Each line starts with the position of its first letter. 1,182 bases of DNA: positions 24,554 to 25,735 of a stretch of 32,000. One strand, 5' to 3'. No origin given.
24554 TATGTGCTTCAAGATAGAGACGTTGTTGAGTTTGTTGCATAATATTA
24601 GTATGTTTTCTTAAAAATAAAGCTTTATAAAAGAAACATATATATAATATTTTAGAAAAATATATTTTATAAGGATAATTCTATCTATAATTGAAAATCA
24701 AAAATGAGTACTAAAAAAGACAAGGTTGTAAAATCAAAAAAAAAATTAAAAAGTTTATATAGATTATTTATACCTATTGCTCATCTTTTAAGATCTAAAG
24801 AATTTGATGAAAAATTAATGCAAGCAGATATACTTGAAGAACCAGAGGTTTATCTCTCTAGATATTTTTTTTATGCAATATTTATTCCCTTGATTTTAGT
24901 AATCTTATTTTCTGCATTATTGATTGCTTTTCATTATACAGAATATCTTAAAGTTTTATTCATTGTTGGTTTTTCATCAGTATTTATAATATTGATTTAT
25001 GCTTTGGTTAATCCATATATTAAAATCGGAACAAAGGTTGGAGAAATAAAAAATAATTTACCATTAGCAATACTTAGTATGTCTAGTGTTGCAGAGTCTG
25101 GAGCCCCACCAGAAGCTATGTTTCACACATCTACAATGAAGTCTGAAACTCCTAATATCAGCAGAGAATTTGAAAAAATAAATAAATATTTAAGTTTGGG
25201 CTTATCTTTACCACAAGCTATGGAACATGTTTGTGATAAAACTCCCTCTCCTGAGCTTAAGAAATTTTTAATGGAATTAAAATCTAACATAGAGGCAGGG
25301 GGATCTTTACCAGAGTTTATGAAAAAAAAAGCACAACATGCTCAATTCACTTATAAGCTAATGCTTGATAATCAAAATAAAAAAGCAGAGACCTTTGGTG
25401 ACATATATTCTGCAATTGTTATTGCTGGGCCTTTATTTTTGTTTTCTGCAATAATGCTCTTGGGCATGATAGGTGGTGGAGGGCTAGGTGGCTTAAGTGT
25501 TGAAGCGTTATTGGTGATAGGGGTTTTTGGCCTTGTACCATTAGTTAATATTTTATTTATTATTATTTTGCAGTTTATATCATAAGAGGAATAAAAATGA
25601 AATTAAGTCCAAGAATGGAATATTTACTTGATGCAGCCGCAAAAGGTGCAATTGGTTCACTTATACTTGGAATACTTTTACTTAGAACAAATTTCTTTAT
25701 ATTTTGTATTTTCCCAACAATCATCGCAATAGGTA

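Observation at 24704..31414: Compact bipartite type IV pilus-like locus with no ATPase or prepilin peptidase in the window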

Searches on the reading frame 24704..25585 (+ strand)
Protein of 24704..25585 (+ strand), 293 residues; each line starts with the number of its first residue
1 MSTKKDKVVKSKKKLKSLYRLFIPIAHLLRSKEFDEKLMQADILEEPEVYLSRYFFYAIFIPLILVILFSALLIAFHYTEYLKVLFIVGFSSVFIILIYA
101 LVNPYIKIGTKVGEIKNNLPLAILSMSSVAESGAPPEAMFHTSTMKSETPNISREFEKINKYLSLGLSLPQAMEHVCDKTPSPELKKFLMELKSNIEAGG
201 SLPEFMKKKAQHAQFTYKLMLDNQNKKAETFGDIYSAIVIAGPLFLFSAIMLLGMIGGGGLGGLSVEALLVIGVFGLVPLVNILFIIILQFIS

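Call 4: search_protein_families(library=pfam, proteins=[window:24704-25585:+], max_evalue=1)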
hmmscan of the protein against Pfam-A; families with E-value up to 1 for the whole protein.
window:24704-25585:+ (293 aa): 3 families
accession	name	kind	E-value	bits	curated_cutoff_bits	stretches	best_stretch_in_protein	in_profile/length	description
PF00482.28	T2SSF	-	1.8e-15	57.5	25.2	1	124-247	3-122/125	Type II secretion system (T2SS), protein F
PF20990.2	DUF2207_C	-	0.41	10.7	33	0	11-100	100-187/247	Predicted membrane protein (DUF2207) C-terminal domain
PF20237.3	DUF6594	-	0.49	10.7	30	0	58-103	176-220/238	Family of unknown function (DUF6594)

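Call 10: search_protein_families(library=ncbifam, proteins=[window:24704-25585:+], max_evalue=1)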
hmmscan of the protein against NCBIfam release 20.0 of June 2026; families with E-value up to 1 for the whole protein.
window:24704-25585:+ (293 aa): 5 families
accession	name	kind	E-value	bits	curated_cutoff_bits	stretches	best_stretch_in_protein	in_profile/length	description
NF004704.2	PRK06041.1-2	equivalog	1.8e-21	76.4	550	1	47-272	10-232/555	archaellar assembly protein ArlJ/FlaJ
NF004705.1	PRK06041.1-3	equivalog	3.5e-12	46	400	1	122-286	10-171/465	archaellar assembly protein ArlJ/FlaJ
NF004703.2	PRK06041.1-1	equivalog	2.3e-06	26.3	570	1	107-255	28-174/525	archaellar assembly protein ArlJ/FlaJ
TIGR02120.1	GspF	equivalog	0.004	16.4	424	1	158-220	71-133/401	type II secretion system inner membrane protein GspF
NF052606.1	T4PiliAsmPilCMyx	equivalog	0.005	15.7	700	1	163-209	93-139/419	type IV pilus assembly protein PilC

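Call 11: find_homologous_proteins(query=window:24704-25585:+, max_evalue=0.001)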
Query window:24704-25585:+ (293 aa): 66 proteins with E <= 0.001 among 5526 candidates.
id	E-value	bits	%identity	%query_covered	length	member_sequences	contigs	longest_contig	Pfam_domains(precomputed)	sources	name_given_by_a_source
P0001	5.2e-181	618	100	100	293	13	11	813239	PF00482.29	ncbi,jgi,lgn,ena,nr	ncbi:MAG TPA: type II secretion system F family protein [archaeon]|jgi:archaellum biogenesis protein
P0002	1.9e-147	508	79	100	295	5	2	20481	PF00482.29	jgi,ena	jgi:archaeal flagellar protein FlaJ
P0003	8.2e-144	496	80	95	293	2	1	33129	PF00482.29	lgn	-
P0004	6.0e-143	493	76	100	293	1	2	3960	PF00482.29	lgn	-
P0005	1.2e-139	482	81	94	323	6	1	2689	PF00482.29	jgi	jgi:archaellum biogenesis protein FlaJ (TadC family)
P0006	8.1e-135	467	76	97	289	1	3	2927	PF00482.29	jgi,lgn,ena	jgi:flagellar protein FlaJ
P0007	1.2e-128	446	71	100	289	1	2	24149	PF00482.29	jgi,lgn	-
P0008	6.9e-128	444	69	100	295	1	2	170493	PF00482.29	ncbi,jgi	ncbi:MAG: type II secretion system F family protein [archaeon]|jgi:flagellar protein FlaJ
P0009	1.6e-125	436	69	99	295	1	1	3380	PF00482.29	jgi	-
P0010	6.4e-125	434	70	95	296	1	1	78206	PF00482.29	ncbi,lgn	-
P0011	1.1e-120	420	66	99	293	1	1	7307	PF00482.29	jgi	-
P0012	5.6e-118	411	65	99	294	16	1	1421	PF00482.29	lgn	-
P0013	1.1e-116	407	67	95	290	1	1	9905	PF00482.29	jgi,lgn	-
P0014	2.1e-115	403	65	95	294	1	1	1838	PF00482.29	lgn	-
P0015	1.9e-113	396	62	100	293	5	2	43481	PF00482.29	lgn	-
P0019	4.8e-102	359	58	100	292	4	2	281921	PF00482.29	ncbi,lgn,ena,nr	ncbi:MAG: type II secretion system F family protein [Candidatus ainarchaeum sp.]|nr:type II secretio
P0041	2.7e-86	307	55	97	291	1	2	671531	PF00482.29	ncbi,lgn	-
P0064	2.6e-52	196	39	93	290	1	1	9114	PF00482.29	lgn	-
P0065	3.3e-27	114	35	69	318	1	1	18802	PF00482.29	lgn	-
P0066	4.7e-11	61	26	83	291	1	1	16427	PF00482.29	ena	-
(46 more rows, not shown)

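Call 13: find_encoding_contigs(protein=P0019, flank=10000, max_places=2)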
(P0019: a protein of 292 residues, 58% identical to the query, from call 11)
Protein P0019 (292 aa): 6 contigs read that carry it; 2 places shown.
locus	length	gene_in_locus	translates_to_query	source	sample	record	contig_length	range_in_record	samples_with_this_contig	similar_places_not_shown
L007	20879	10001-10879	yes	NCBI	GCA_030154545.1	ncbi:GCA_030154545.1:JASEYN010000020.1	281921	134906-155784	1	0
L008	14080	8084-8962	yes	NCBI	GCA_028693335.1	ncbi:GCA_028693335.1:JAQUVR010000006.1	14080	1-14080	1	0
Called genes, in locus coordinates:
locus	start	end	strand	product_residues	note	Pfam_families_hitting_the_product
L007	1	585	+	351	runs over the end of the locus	PF03054:tRNA_Me_trans, PF06508:QueC (faint), PF20259:tRNA_Me_trans_M, PF20258:tRNA_Me_trans_C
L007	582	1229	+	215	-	PF01966:HD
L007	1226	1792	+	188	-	PF00300:His_Phos_1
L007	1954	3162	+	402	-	PF01637:ATPase_2 (weak), PF13191:AAA_16 (weak), PF13401:AAA_22, PF00004:AAA (weak), PF22606:Cdc6-ORC-like_ATPase_lid (weak), PF22703:Cdc6_lid, PF09079:WHD_Cdc6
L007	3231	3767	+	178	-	-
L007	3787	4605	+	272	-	PF05670:NFACT-R_1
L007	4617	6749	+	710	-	PF02359:CDC48_N, PF05496:RuvB_N (weak), PF00004:AAA, PF07724:AAA_2 (weak), PF13173:AAA_14 (weak), PF17862:AAA_lid_3, PF00004:AAA, PF17862:AAA_lid_3, +22 more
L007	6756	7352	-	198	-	PF02163:Peptidase_M50 (faint)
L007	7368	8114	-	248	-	PF01026:TatD_DNase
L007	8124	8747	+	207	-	PF05175:MTS, PF07669:Eco57I, PF13847:Methyltransf_31 (weak)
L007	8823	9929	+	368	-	PF01926:MMR_HSR1, PF02421:FeoB_N (weak), PF02824:TGS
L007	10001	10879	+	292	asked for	PF00482:T2SSF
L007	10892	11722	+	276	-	PF00482:T2SSF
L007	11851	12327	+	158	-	-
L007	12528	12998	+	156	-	-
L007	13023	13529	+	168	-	-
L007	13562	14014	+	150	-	-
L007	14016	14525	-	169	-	PF02778:tRNA_int_endo_N, PF01974:tRNA_int_endo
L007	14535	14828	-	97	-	PF04010:DUF357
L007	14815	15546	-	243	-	PF00590:TP_methylase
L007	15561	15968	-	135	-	-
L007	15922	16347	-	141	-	-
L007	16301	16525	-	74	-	-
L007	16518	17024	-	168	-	-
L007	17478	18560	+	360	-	PF01637:ATPase_2, PF13191:AAA_16, PF07693:KAP_NTPase (faint), PF13401:AAA_22, PF24883:NPHP3_N (weak), PF00004:AAA, PF22703:Cdc6_lid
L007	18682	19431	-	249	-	PF00705:PCNA_N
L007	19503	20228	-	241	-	-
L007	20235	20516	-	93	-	PF13656:RNA_pol_L_2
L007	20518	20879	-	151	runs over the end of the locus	-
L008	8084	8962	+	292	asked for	PF00482:T2SSF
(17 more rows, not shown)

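Call 14: find_encoding_contigs(protein=P0065, flank=10000, max_places=2)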
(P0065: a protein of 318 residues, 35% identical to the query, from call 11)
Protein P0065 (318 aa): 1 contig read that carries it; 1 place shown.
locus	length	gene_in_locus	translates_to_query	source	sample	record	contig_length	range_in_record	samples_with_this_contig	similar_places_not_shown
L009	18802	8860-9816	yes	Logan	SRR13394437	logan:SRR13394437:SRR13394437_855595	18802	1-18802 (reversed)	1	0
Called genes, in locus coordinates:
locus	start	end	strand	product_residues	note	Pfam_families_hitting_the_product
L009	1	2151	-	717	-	?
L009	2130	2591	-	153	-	-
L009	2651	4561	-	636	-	-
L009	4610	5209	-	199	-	-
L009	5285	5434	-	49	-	PF08271:Zn_Ribbon_TF (weak)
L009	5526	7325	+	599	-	PF01850:PIN, PF20720:nSTAND3 (faint), PF00437:T2SSE, PF00013:KH_1 (faint)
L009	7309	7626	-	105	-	-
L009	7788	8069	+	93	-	-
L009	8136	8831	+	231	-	PF06745:ATPase, PF13481:AAA_25, PF23442:DUF7125 (weak)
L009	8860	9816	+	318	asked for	PF00482:T2SSF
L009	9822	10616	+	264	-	PF00482:T2SSF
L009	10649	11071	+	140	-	PF23928:DUF7266 (weak)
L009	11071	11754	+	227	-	-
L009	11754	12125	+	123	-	-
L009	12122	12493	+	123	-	-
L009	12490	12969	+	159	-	-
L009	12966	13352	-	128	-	-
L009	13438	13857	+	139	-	PF07790:Pilin_N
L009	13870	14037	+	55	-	-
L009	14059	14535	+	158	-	PF02577:BFN_dom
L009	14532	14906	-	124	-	PF01381:HTH_3 (weak)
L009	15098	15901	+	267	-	PF01978:TrmB, PF11495:TrmB_EBD_N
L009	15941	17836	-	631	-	PF08915:tRNA-Thr_ED, PF00587:tRNA-synt_2b, PF03129:HGTP_anticodon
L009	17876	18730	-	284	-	PF00149:Metallophos, PF14582:Metallophos_3 (weak)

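Call 15: find_encoding_contigs(protein=P0066, flank=10000, max_places=2)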
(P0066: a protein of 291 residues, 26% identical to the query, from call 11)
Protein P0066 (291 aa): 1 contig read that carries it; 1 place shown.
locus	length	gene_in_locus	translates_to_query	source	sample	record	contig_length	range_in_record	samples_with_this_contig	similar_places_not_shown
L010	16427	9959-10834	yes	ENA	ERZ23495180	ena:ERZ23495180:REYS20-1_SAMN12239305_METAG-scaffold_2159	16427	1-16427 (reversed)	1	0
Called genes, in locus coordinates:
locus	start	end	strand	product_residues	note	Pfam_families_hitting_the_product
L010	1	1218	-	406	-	?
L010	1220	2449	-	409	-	PF23955:DUF7284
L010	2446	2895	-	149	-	-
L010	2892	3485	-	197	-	-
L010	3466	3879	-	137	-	-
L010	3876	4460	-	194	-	-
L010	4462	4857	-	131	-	-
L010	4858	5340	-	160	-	PF24107:DUF7382 (faint), PF02369:Big_1 (weak), PF17789:MG4 (weak)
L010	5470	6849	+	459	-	PF17957:Big_7 (faint), PF00149:Metallophos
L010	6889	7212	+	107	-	PF04032:Rpr2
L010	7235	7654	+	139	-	-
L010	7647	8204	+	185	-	PF03167:UDG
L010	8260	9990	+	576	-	PF23990:PilB3_N (weak), PF00437:T2SSE, PF27713:UCP018868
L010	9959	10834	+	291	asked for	PF00482:T2SSF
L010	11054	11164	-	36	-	-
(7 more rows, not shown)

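Call 16: find_encoding_contigs(protein=P0064, flank=10000, max_places=2)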
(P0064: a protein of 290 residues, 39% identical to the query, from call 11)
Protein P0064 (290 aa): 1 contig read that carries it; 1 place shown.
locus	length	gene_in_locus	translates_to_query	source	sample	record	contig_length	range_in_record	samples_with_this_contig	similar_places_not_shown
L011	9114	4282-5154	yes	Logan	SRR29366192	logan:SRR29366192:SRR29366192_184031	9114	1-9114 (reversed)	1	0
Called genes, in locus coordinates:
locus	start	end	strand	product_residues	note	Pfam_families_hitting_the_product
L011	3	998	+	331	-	?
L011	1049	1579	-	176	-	PF02778:tRNA_int_endo_N, PF01974:tRNA_int_endo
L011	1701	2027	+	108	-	-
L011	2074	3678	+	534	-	PF00437:T2SSE, PF27713:UCP018868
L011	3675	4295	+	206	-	PF00437:T2SSE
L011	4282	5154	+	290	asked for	PF00482:T2SSF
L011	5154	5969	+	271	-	PF00482:T2SSF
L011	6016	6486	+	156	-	-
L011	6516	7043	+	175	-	-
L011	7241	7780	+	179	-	-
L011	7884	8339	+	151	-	-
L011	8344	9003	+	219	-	PF00579:tRNA-synt_1b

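Call 17: find_homologous_proteins(query=L011:2074-3678:+, max_evalue=1e-20)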
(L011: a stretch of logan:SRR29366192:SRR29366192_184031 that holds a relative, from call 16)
Query L011:2074-3678:+ (534 aa): 3801 proteins with E <= 1e-20 among 8000 candidates; the best 120 are listed.
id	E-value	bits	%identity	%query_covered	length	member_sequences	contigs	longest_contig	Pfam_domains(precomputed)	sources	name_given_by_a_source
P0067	1.1e-228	778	72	99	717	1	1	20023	PF00437.27,PF27713.1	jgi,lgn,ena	-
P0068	5.6e-129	449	45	99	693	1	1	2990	PF00437.27,PF27713.1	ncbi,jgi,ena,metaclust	metaclust:\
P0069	4.2e-118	413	64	54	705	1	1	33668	PF00437.27,PF27713.1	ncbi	ncbi:MAG: type II/IV secretion system ATPase subunit [archaeon]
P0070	4.5e-118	413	44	99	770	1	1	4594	PF00437.27,PF27713.1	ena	-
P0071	4.8e-109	383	62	53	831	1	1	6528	PF00437.27,PF27713.1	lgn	-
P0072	1.5e-108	382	62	51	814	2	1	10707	PF00437.27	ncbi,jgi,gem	ncbi:MAG: ATPase, T2SS/T4P/T4SS family [archaeon]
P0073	2.5e-108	381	42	96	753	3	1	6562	PF00437.27,PF27713.1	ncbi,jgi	-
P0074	1.9e-107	378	61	51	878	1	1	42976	PF00437.27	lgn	-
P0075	4.2e-102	361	55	52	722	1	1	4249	PF00437.27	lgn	-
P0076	1.4e-101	359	58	53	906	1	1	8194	PF00437.27,PF27713.1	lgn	-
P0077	4.3e-101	357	57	53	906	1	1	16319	PF00437.27,PF27713.1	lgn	-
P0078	9.4e-101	356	57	53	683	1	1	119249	PF00437.27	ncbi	-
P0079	1.5e-99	352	47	69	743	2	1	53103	PF00437.27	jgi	-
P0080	1.9e-99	352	58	53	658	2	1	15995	PF00437.27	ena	-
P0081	3.4e-99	351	55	52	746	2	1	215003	PF00437.27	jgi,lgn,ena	-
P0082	7.3e-99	350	57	52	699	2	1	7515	PF00437.27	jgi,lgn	-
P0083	9.9e-99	349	56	52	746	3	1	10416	PF00437.27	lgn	-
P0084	1.1e-98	349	56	52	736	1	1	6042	PF00437.27,PF13476.13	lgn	-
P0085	2.4e-98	348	56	53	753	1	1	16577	PF23989.1,PF00437.27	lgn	-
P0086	2.5e-98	348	55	53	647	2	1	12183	PF00437.27,PF27713.1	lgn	-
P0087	3.2e-98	348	55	52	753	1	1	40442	PF00437.27,PF13476.13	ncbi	ncbi:MAG: type II/IV secretion system ATPase subunit [Candidatus Diapherotrites archaeon]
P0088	4.1e-98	347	48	65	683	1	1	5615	PF00437.27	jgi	jgi:archaeal flagellar protein FlaI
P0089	4.2e-98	347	49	64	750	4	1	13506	PF00437.27,PF13476.13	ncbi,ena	-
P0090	4.5e-98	347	48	64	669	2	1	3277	PF00437.27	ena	-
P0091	5.6e-98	347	56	52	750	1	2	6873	PF00437.27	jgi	-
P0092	6.3e-98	347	58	52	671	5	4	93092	PF00437.27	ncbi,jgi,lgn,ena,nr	ncbi:MAG: type II/IV secretion system ATPase subunit [archaeon]|nr:type II/IV secretion system ATPas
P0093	7.7e-98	346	57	52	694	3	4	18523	PF00437.27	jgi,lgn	jgi:flagellar protein FlaI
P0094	1.0e-97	346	44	77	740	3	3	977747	PF00437.27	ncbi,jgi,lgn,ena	-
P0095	1.1e-97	346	51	60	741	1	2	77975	PF00437.27,PF13476.13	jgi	-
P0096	1.6e-97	345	56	52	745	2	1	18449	PF00437.27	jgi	jgi:flagellar protein FlaI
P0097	2.0e-97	345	53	53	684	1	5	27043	PF00437.27,PF27713.1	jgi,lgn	-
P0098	2.2e-97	345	54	52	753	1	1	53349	PF00437.27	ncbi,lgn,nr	ncbi:MAG: type II/IV secretion system ATPase subunit [Candidatus Diapherotrites archaeon]|nr:type II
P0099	3.1e-97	344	50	65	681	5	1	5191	PF00437.27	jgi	jgi:flagellar protein FlaI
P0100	3.6e-97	344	55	52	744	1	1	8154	PF00437.27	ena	-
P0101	3.8e-97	344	56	53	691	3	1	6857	PF00437.27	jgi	jgi:archaeal flagellar protein FlaI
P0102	4.6e-97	344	56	53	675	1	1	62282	PF00437.27,PF27713.1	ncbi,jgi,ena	-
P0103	6.3e-97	343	55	52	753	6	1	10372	PF00437.27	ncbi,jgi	-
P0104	7.8e-97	343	56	52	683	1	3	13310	PF00437.27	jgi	jgi:archaeal flagellar protein FlaI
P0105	9.8e-97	343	47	63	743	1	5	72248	PF00437.27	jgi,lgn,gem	-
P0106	1.4e-96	342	55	52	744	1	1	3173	PF00437.27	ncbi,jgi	-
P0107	1.5e-96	342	41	85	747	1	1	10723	PF00437.27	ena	-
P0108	2.1e-96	342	48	66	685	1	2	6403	PF00437.27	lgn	-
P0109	2.1e-96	342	53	57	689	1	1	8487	PF00437.27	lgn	-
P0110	2.1e-96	342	53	57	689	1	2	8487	PF00437.27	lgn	-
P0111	2.2e-96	342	55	52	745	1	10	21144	PF00437.27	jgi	-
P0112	5.9e-96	340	42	81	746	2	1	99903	PF00437.27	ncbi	-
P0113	6.2e-96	340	55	52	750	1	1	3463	PF00437.27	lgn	-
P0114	6.2e-96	340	57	52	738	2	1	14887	PF00437.27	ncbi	-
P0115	3.1e-95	338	55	53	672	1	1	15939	PF00437.27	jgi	-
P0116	3.5e-95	338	59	48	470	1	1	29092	PF00437.27,PF27713.1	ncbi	ncbi:MAG: type II/IV secretion system ATPase subunit, partial [Candidatus Diapherotrites archaeon]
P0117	4.1e-95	337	56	53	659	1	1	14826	PF00437.27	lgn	-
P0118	4.2e-95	337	56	53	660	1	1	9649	PF00437.27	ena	-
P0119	5.4e-95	337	57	52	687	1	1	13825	PF00437.27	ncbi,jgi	jgi:archaeal flagellar protein FlaI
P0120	6.4e-95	337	54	53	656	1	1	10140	PF00437.27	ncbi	ncbi:MAG: type II/IV secretion system ATPase subunit [archaeon]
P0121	1.1e-94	336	54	53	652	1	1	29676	PF00437.27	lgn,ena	-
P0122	1.4e-94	336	55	53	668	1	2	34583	PF00437.27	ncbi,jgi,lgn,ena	-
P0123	1.6e-94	336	57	53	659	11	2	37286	PF00437.27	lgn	-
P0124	1.9e-94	335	57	52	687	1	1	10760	PF00437.27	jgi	jgi:archaeal flagellar protein FlaI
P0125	1.9e-94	335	57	52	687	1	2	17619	PF00437.27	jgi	jgi:archaeal flagellar protein FlaI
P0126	2.6e-94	335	55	53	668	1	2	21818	PF00437.27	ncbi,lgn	-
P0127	2.8e-94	335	55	53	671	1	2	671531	PF00437.27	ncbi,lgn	-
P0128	2.9e-94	335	54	53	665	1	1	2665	PF14069.12,PF00437.27,PF27713.1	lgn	-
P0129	3.7e-94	334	55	53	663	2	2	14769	PF00437.27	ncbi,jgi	jgi:archaeal flagellar protein FlaI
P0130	4.7e-94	334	55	53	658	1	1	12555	PF00437.27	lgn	-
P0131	7.7e-94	333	56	53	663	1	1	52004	PF00437.27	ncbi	-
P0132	8.6e-94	333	55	53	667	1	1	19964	PF00437.27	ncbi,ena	-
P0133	1.4e-93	332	40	99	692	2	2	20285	PF00437.27,PF27713.1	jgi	jgi:archaeal flagellar protein FlaI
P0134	1.7e-93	332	42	77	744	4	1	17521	PF00437.27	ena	-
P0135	2.5e-93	332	54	53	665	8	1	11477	PF00437.27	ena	-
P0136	3.7e-93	331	53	53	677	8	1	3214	PF00437.27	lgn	-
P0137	7.2e-93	330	54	53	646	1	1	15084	PF00437.27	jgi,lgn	-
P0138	7.9e-93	330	42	92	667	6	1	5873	PF00437.27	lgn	-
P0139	9.8e-93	330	53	53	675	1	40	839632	PF00437.27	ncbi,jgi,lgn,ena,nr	ncbi:Flp pilus assembly complex ATPase component [archaeon]|nr:Flp pilus assembly complex ATPase com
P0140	1.3e-92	329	54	53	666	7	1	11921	PF00437.27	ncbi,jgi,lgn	jgi:flagellar protein FlaI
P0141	1.7e-92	329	54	53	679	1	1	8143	PF00437.27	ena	-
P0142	1.8e-92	329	54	53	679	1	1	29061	PF00437.27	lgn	-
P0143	1.8e-92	329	54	53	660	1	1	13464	PF00437.27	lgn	-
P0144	1.9e-92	329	54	53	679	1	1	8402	PF00437.27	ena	-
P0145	2.1e-92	328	54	53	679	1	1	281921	PF00437.27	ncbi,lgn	-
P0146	2.2e-92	328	54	53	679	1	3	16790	PF00437.27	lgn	-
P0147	2.3e-92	328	54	53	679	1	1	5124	PF00437.27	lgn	-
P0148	2.4e-92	328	54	53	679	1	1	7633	PF00437.27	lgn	-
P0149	4.9e-92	327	54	53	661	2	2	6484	PF00437.27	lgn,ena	-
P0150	6.2e-92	327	55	53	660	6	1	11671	PF00437.27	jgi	jgi:archaeal flagellar protein FlaI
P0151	9.5e-92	326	54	52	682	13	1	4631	PF00437.27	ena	-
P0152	1.5e-91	326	54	53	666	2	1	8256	PF00437.27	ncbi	-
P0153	1.8e-91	325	48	62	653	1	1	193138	PF00437.27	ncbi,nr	ncbi:MAG: type II/IV secretion system ATPase subunit [Candidatus ainarchaeum sp.]|nr:type II/IV secr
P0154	3.0e-80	288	49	52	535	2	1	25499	PF23989.1,PF00437.27,PF27713.1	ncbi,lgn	-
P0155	5.4e-80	288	52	48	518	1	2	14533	PF23989.1,PF00437.27,PF27713.1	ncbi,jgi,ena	-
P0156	6.4e-80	287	45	63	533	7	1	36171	PF00437.27,PF27713.1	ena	-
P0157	9.4e-80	287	52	48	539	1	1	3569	PF00437.27,PF27713.1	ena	-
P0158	9.6e-80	287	51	52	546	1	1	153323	PF00437.27,PF27713.1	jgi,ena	jgi:archaeal flagellar protein FlaI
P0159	7.6e-79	284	50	52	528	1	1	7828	PF23989.1,PF00437.27,PF27713.1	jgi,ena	-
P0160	1.5e-78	283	44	63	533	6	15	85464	PF00437.27,PF27713.1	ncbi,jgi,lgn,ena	-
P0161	4.0e-78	281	46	51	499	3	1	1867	PF00437.27,PF27713.1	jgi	-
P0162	1.1e-77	280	51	52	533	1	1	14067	PF00437.27,PF27713.1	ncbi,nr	ncbi:secretion system protein E [Candidatus Woesearchaeota archaeon]|nr:MAG: secretion system protei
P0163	2.2e-77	279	48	53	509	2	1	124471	PF00437.27,PF27713.1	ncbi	-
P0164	2.3e-77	279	52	52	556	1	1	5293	PF23989.1,PF00437.27,PF27713.1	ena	-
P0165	4.5e-77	278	48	52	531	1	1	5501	PF23989.1,PF00437.27,PF27713.1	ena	-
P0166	5.1e-77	278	50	52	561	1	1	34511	PF23989.1,PF00437.27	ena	-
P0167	5.8e-77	278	49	52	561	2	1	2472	PF23989.1,PF00437.27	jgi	-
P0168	7.2e-77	277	49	52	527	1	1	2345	PF23989.1,PF00437.27,PF27713.1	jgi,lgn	-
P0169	8.8e-77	277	50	51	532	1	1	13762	PF00437.27,PF27713.1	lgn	-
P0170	1.0e-76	277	47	52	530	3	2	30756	PF23989.1,PF00437.27,PF27713.1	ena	-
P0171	1.1e-76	277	48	53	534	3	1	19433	PF00437.27,PF27713.1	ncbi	-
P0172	1.3e-76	276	49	52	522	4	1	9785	PF23989.1,PF00437.27,PF27713.1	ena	-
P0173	1.3e-76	276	50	52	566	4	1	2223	PF23989.1,PF00437.27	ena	-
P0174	1.5e-76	276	48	52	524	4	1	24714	PF00437.27,PF27713.1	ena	-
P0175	1.7e-76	276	49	52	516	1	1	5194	PF00437.27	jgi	-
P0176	1.8e-76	276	49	52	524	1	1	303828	PF23989.1,PF00437.27,PF27713.1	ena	-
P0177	1.8e-76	276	50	52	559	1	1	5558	PF23989.1,PF00437.27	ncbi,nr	ncbi:type II/IV secretion system ATPase subunit [Candidatus Woesearchaeota archaeon]|nr:type II/IV s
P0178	1.9e-76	276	48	48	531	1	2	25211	PF00437.27,PF27713.1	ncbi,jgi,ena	-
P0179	1.9e-76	276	48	51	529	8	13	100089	PF00437.27,PF27713.1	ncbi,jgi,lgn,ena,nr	ncbi:type II/IV secretion system ATPase subunit [Candidatus Woesearchaeota archaeon]|nr:type II/IV s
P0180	2.2e-76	276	49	52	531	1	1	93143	PF00437.27,PF27713.1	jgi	-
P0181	2.2e-76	276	49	52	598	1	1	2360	PF23989.1,PF00437.27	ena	-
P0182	2.9e-76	275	48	52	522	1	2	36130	PF00437.27,PF23990.2,PF27713.1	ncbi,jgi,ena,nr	ncbi:type II/IV secretion system ATPase subunit [archaeon]|jgi:archaeal flagellar protein FlaI|nr:ty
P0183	3.0e-76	275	48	51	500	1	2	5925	PF00437.27,PF27713.1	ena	-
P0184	3.0e-76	275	49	52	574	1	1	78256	PF00437.27,PF27713.1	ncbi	ncbi:MAG: type II/IV secretion system ATPase subunit [Nanoarchaeota archaeon]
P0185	3.4e-76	275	47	52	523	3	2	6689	PF23989.1,PF00437.27,PF27713.1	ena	-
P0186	3.6e-76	275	48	51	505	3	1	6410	PF00437.27,PF27713.1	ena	-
